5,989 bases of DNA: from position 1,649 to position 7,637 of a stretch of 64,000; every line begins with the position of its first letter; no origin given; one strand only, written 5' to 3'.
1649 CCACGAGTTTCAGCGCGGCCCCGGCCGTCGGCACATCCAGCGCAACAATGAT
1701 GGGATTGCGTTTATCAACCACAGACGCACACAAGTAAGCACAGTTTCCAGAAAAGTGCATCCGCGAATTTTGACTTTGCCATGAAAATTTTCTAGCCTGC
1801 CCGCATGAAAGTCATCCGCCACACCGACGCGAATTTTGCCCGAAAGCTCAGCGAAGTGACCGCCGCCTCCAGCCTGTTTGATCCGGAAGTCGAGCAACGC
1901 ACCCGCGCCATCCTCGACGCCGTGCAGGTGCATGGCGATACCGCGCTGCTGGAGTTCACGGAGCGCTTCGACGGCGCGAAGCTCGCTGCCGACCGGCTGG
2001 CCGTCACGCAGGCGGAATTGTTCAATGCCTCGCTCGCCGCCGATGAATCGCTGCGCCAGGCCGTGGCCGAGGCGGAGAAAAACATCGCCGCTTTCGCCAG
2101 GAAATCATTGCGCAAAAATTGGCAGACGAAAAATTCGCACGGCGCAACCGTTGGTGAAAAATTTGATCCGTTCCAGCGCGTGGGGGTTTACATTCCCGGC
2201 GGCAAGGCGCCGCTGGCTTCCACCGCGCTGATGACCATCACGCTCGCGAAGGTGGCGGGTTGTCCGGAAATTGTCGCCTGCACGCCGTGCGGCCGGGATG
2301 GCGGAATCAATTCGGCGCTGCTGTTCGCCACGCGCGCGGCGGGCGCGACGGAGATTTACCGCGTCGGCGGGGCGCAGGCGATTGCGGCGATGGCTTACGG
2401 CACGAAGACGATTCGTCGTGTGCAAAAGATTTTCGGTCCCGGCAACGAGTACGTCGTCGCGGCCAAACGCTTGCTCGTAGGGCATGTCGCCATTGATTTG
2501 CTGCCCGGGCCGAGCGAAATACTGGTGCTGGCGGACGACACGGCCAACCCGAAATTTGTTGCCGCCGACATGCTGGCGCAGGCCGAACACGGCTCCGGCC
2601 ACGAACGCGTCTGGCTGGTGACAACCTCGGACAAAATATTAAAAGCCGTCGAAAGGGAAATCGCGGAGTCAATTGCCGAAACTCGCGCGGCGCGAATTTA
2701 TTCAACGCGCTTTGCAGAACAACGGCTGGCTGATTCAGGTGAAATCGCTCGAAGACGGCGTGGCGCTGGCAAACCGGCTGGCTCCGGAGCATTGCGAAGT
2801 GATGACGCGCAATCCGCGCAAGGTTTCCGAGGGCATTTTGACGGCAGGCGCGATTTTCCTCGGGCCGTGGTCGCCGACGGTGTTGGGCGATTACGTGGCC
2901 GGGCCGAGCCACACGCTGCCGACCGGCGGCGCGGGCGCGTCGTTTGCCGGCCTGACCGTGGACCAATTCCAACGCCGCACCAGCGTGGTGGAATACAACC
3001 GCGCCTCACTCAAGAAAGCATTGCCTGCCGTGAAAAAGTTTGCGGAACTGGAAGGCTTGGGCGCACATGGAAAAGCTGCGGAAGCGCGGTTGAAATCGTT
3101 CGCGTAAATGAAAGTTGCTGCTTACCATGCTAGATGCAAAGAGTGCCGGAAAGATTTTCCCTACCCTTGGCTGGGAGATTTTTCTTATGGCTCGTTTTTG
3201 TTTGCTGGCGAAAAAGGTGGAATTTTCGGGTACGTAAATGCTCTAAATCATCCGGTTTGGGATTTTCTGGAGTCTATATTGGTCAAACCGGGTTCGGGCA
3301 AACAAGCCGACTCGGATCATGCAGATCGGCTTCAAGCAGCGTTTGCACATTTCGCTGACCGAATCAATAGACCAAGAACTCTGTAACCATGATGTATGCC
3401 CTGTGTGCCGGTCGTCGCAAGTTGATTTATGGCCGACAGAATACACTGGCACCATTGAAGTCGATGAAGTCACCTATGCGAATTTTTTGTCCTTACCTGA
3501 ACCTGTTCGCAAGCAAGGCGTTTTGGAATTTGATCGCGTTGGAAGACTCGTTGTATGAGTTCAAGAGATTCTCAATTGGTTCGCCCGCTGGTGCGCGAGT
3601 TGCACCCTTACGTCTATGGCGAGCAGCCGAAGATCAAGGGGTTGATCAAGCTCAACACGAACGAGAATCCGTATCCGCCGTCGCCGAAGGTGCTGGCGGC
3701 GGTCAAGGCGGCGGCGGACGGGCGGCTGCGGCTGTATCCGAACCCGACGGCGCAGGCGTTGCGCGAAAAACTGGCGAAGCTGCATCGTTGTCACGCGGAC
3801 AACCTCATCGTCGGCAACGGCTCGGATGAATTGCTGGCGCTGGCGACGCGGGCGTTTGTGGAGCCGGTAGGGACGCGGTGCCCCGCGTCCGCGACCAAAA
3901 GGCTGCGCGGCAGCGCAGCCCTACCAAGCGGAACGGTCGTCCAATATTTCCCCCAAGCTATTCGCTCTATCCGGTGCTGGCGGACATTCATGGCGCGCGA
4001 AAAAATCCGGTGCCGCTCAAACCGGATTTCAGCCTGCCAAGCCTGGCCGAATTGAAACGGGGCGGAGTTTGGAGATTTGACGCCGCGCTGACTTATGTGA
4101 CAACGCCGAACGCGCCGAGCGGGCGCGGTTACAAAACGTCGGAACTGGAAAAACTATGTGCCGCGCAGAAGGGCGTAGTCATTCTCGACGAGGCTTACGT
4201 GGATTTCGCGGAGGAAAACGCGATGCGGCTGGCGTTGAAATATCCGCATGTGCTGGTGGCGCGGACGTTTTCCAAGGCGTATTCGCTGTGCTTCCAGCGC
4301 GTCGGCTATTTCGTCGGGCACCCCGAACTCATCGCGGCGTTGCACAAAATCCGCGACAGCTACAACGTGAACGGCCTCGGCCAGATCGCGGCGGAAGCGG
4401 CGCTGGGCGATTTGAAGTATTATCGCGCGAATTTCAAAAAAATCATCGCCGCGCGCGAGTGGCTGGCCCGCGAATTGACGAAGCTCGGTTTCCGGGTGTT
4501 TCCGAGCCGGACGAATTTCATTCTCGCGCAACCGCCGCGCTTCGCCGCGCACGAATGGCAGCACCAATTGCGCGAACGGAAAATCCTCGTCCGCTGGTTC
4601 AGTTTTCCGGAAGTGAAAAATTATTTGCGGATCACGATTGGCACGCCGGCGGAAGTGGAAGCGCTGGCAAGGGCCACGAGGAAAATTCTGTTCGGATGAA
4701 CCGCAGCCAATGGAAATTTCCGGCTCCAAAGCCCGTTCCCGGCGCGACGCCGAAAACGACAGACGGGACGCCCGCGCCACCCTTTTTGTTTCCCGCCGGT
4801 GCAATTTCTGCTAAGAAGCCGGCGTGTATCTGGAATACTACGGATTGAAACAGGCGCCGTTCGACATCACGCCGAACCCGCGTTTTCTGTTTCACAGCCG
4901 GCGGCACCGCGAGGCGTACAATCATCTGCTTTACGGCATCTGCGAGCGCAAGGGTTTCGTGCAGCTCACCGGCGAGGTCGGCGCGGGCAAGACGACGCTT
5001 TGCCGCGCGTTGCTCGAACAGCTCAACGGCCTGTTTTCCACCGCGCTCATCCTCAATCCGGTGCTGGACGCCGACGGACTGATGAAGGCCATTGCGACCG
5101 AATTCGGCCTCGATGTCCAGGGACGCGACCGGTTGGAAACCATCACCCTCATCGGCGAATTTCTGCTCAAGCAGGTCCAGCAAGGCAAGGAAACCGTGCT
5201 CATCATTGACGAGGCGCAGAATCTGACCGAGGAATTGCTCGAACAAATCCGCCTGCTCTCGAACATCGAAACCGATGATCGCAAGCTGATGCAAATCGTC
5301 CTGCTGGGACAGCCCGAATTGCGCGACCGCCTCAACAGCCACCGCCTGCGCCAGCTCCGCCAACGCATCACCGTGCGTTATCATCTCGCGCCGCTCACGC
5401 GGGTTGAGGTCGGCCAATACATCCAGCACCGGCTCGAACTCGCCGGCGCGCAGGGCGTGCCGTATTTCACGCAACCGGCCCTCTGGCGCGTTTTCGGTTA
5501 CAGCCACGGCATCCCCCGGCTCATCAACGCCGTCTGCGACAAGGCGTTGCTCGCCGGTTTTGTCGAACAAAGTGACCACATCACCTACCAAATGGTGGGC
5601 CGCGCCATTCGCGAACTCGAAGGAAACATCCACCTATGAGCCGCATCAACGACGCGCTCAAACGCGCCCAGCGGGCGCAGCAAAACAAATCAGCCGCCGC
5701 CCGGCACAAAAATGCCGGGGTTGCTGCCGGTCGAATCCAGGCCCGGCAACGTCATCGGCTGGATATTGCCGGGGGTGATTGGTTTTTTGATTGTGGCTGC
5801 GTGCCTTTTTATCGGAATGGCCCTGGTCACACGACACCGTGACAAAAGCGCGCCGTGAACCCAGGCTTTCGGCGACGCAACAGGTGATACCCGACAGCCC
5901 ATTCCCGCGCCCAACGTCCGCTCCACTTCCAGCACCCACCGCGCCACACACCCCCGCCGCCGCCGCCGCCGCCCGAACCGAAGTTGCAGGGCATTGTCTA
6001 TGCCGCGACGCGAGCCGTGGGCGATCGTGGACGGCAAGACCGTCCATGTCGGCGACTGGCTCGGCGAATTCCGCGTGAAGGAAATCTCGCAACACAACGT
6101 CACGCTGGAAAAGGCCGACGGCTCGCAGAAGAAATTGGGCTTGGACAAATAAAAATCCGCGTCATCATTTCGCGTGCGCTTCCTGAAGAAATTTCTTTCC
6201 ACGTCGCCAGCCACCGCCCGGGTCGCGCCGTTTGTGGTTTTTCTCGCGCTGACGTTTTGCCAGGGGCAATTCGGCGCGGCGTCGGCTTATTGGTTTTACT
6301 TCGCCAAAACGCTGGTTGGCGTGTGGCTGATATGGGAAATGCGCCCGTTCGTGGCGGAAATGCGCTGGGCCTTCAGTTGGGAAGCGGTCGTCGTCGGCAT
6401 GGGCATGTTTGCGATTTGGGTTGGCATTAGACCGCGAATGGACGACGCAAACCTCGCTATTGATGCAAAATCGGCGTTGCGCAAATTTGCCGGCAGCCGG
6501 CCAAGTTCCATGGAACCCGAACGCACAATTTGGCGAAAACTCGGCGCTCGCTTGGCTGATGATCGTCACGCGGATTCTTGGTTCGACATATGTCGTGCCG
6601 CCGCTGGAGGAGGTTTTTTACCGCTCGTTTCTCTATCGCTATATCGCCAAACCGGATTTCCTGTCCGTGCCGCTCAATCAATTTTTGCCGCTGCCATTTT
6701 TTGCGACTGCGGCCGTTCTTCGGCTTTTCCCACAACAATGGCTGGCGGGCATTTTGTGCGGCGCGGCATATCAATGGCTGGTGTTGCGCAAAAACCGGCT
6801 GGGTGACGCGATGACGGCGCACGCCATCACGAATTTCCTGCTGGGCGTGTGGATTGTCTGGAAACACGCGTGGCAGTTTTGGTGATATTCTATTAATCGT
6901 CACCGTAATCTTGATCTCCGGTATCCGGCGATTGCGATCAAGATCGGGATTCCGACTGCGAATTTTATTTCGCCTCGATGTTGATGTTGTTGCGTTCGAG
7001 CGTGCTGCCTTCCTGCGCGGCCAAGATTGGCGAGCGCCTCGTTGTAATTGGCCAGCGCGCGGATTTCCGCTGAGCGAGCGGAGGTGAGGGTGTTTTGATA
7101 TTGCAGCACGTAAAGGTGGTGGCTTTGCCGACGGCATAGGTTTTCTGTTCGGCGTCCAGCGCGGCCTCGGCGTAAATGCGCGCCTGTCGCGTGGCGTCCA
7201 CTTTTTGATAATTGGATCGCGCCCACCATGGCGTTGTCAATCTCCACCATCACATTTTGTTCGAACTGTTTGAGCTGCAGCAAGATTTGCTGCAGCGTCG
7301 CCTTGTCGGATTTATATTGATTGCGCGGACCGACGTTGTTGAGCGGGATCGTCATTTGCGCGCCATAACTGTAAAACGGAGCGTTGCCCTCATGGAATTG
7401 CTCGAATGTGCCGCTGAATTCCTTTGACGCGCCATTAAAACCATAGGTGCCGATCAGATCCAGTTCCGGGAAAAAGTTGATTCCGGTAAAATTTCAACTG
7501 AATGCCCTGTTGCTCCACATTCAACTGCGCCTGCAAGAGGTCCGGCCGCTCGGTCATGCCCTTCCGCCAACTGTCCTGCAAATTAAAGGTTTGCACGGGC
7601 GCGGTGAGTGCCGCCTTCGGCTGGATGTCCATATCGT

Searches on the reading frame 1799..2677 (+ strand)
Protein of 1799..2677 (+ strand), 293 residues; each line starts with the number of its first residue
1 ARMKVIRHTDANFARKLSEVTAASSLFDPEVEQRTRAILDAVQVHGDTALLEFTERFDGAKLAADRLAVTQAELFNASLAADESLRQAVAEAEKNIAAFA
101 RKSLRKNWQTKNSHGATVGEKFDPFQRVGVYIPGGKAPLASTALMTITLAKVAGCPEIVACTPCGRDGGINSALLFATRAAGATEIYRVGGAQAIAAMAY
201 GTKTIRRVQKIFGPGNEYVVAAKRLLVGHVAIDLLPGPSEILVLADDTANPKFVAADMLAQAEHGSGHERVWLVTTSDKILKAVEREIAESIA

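Call 54: search_protein_families(library=pfam, proteins=[window:1799-2677:+], max_evalue=0.001)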
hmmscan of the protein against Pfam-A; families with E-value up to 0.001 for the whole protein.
window:1799-2677:+ (293 aa): 1 family
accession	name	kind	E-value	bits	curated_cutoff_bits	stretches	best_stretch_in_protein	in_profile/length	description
PF00815.25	Histidinol_dh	-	1.5e-97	327.7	27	1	29-292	9-272/411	Histidinol dehydrogenase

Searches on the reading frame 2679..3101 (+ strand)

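Call 54: search_protein_families(library=pfam, proteins=[window:2679-3101:+], max_evalue=0.001)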
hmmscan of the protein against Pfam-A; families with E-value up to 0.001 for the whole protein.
window:2679-3101:+ (141 aa): 1 family
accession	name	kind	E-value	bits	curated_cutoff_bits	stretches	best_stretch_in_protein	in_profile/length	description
PF00815.25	Histidinol_dh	-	6.2e-44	151.1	27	1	2-138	275-411/411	Histidinol dehydrogenase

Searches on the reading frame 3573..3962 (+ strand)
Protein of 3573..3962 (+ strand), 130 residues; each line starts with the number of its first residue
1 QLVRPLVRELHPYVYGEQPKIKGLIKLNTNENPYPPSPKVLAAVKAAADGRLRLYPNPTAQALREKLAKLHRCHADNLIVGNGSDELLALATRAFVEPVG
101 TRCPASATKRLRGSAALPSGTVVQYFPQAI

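Call 53: search_protein_families(library=pfam, proteins=[window:3573-3962:+], max_evalue=0.001)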
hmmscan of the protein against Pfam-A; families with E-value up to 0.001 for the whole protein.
window:3573-3962:+ (130 aa): 1 family
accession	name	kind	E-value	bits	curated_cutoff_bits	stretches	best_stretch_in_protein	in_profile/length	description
PF00155.27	Aminotran_1_2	-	4.5e-10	39.7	19.7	1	23-98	2-90/361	Aminotransferase class I and II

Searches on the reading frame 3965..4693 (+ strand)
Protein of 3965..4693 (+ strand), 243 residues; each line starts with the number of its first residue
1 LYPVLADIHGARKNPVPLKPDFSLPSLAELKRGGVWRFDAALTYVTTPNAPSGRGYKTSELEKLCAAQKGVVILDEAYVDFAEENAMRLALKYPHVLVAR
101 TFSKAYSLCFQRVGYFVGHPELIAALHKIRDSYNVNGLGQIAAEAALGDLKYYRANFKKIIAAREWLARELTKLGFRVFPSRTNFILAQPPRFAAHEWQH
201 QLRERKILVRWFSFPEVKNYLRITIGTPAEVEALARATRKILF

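Call 53: search_protein_families(library=pfam, proteins=[window:3965-4693:+], max_evalue=0.001)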
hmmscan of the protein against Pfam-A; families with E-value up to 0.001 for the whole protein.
window:3965-4693:+ (243 aa): 1 family
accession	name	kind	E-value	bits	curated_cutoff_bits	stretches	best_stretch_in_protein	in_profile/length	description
PF00155.27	Aminotran_1_2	-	1.6e-36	126.7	19.7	1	44-237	151-360/361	Aminotransferase class I and II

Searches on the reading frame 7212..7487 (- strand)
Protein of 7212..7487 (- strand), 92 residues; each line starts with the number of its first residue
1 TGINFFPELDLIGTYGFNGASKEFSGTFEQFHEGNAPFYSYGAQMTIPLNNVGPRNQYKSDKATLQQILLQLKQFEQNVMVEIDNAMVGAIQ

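Call 53: search_protein_families(library=pfam, proteins=[window:7212-7487:-], max_evalue=0.001)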
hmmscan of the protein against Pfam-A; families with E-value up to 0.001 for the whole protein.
window:7212-7487:- (92 aa): 1 family
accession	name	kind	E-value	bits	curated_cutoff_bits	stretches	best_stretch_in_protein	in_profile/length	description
PF02321.23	OEP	-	3.2e-07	30.8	22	1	5-88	36-114/187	Outer membrane efflux protein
